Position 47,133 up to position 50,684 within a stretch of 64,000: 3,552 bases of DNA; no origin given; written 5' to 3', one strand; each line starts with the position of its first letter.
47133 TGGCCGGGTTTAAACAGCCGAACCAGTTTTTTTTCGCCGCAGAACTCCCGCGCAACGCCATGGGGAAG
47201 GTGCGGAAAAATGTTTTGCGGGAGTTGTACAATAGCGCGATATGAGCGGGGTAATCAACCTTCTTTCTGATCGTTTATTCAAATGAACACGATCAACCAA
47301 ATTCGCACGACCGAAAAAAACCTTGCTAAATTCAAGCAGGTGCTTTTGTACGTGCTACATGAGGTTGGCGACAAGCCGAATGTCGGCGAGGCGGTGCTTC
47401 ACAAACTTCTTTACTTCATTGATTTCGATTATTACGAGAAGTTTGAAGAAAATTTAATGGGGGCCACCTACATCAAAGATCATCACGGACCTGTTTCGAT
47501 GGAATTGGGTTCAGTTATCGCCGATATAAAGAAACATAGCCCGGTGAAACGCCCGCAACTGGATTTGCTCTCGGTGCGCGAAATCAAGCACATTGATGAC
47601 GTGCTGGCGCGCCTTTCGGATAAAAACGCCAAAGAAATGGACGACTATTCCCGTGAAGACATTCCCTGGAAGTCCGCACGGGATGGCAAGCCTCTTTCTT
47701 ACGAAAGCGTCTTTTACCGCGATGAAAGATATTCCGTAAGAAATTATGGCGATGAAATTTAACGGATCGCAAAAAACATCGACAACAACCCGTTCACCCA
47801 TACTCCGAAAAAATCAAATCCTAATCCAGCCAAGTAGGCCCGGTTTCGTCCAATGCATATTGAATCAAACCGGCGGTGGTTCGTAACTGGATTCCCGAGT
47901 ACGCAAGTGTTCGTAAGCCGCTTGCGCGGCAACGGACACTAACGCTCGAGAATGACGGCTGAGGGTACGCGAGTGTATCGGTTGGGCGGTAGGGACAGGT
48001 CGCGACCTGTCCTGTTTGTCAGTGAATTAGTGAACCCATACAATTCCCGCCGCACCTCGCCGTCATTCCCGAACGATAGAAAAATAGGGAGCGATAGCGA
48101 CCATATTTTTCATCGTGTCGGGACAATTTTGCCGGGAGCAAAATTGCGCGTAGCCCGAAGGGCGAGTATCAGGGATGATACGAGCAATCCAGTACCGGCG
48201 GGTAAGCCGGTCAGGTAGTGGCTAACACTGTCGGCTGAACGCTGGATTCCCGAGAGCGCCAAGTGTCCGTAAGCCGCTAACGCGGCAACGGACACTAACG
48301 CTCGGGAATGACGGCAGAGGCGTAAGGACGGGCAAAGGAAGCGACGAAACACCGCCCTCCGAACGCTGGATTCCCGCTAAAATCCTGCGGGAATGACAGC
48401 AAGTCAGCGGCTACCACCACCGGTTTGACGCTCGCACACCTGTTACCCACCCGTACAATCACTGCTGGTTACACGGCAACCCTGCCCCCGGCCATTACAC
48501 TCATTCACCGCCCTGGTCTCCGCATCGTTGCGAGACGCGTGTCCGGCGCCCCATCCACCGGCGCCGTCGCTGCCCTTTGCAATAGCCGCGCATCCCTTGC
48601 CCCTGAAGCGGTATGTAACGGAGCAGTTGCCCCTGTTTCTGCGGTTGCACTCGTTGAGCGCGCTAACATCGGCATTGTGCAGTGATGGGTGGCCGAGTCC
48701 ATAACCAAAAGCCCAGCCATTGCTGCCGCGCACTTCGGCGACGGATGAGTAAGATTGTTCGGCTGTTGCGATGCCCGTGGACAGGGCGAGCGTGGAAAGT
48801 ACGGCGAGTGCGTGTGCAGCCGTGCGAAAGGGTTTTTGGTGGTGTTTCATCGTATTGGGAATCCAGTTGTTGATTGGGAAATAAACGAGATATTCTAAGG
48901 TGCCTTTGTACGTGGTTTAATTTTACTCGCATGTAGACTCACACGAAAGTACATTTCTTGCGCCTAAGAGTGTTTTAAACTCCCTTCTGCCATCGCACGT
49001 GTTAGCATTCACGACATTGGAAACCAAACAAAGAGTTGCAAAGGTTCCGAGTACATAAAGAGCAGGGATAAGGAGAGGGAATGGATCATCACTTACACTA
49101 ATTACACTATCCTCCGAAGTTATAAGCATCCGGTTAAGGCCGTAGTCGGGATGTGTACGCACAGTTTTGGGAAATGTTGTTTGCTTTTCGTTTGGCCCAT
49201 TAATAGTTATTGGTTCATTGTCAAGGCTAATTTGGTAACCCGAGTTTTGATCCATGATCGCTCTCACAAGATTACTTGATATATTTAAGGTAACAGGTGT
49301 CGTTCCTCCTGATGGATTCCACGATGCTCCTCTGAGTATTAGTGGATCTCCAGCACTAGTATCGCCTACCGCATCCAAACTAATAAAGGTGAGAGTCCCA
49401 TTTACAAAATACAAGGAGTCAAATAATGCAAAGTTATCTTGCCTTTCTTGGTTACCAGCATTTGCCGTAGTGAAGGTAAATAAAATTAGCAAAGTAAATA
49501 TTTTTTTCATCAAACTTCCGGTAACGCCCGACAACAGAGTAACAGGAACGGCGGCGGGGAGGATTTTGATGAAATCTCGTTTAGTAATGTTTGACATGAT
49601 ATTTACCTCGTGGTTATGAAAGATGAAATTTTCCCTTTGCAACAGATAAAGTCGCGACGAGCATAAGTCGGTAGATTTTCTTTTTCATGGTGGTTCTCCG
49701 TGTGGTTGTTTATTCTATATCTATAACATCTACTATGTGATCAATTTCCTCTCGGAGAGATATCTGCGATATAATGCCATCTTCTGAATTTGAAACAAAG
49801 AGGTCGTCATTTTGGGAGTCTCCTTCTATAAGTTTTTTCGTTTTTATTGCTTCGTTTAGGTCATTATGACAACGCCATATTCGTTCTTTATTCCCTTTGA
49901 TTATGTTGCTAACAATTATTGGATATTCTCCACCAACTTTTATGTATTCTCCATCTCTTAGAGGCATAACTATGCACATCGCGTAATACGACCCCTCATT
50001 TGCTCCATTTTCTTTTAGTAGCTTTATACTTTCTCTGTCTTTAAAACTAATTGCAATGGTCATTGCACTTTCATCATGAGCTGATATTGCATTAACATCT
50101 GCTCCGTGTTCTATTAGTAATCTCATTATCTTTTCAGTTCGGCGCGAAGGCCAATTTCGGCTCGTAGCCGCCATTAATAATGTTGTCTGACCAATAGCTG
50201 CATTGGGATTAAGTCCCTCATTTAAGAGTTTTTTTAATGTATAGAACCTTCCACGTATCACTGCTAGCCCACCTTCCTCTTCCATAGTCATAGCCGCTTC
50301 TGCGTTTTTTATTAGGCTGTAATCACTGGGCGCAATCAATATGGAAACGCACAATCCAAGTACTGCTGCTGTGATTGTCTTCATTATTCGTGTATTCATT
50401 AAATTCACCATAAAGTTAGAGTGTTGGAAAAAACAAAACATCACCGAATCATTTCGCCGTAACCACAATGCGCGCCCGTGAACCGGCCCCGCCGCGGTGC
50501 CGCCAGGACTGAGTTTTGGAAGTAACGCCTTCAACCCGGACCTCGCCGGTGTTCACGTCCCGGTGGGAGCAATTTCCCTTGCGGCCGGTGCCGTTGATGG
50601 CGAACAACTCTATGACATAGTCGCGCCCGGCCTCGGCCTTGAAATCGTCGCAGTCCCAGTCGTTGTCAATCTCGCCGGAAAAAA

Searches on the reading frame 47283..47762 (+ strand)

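Call 34: search_protein_families(library=pfam, proteins=[window:47283-47762:+], max_evalue=0.001)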
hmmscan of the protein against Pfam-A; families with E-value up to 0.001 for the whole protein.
window:47283-47762:+ (159 aa): 1 family
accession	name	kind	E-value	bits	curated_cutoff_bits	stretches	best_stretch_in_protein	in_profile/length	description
PF13274.11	SocA_Panacea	-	1.4e-12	49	25.7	1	39-130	1-113/113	Antitoxin SocA-like, Panacea domain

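Call 35: search_protein_families(library=padloc, proteins=[window:47283-47762:+], max_evalue=0.001)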
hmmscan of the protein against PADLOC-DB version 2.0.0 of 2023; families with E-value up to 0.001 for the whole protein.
window:47283-47762:+ (159 aa): 1 family
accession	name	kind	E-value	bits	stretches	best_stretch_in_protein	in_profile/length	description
PDLC02990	DarG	-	3e-05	21.6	1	6-88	153-228/329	-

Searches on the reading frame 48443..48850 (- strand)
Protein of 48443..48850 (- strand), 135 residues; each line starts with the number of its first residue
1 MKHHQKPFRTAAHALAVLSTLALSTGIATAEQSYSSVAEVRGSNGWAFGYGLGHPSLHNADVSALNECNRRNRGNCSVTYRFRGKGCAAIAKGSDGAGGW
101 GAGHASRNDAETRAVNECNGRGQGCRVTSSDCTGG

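Call 34: search_protein_families(library=pfam, proteins=[window:48443-48850:-], max_evalue=0.001)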
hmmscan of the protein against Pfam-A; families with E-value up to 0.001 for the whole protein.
window:48443-48850:- (135 aa): 1 family
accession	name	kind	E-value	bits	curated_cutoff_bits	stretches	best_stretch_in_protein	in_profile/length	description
PF13827.11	DUF4189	-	7.1e-15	55.8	25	1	44-132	9-97/97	Domain of unknown function (DUF4189)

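Call 35: search_protein_families(library=padloc, proteins=[window:48443-48850:-], max_evalue=0.001)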
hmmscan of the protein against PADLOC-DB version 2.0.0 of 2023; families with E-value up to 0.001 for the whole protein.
window:48443-48850:- (135 aa): 0 families

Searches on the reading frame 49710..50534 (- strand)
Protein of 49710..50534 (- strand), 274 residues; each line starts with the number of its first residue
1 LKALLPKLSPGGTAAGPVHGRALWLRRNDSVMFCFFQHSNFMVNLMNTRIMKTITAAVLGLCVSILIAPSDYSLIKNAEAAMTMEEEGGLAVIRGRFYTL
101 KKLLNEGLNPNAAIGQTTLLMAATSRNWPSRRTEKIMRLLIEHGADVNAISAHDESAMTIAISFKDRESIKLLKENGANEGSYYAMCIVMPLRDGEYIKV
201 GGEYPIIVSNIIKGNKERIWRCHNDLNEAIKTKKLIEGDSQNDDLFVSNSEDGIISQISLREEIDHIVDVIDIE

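Call 34: search_protein_families(library=pfam, proteins=[window:49710-50534:-], max_evalue=0.001)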
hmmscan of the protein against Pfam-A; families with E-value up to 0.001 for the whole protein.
window:49710-50534:- (274 aa): 4 families
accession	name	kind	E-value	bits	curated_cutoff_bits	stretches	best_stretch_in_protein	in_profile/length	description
PF12796.13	Ank_2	-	2.1e-08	35.1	27.3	1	90-179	3-85/90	Ankyrin repeats (3 copies)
PF13637.12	Ank_4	-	2.6e-08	34.4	22.7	1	135-173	11-49/50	Ankyrin repeats (many copies)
PF00023.36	Ank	-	6.8e-06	26.5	21.1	0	117-150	4-31/33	Ankyrin repeat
PF13606.12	Ank_3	-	0.00025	21.6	22.3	0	118-149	5-30/30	Ankyrin repeat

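Call 35: search_protein_families(library=padloc, proteins=[window:49710-50534:-], max_evalue=0.001)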
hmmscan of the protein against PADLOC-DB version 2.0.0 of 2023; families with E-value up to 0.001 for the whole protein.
window:49710-50534:- (274 aa): 1 family
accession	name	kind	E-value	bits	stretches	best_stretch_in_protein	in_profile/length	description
PDLC04783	PDC-M72A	-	2.2e-08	31.8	1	90-179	236-321/392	-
